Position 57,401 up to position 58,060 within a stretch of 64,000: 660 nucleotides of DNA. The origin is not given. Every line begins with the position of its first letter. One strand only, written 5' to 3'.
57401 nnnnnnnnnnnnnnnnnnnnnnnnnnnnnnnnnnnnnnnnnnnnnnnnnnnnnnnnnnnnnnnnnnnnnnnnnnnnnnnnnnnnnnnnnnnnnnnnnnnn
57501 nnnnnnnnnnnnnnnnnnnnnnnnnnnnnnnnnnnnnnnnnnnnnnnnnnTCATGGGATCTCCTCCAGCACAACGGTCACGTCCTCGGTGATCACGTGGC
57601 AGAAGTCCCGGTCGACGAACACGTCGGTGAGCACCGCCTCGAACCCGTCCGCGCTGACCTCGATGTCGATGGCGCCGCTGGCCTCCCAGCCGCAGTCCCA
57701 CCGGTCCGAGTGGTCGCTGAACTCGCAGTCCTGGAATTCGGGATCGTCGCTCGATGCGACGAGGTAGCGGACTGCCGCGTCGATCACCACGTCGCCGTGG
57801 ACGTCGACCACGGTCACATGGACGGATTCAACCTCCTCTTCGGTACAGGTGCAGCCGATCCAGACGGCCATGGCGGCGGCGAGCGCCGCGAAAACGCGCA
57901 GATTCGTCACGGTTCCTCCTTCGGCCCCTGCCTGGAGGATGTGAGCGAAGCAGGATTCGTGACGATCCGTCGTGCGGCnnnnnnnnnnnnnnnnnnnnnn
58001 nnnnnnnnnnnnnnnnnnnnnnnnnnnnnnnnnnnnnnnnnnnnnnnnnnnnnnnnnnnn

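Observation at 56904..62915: Divergent sigma-54-controlled module: korA-korB-tri-rubredoxin-lipoprotein-secreted protein versus two erythrin-like di-iron proteins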

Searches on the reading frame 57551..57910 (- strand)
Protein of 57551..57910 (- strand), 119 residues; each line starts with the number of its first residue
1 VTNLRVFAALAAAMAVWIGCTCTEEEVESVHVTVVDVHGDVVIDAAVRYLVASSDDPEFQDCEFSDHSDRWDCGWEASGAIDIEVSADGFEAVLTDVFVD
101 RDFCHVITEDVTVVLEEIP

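Call 9: search_protein_families(library=pfam, proteins=[window:57551-57910:-], max_evalue=0.01)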
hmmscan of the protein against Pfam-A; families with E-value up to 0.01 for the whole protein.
window:57551-57910:- (119 aa): 0 families

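Call 11: search_protein_families(library=ncbifam, proteins=[window:57551-57910:-], max_evalue=0.01)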
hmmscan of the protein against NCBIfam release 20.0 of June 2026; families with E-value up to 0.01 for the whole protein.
window:57551-57910:- (119 aa): 0 families
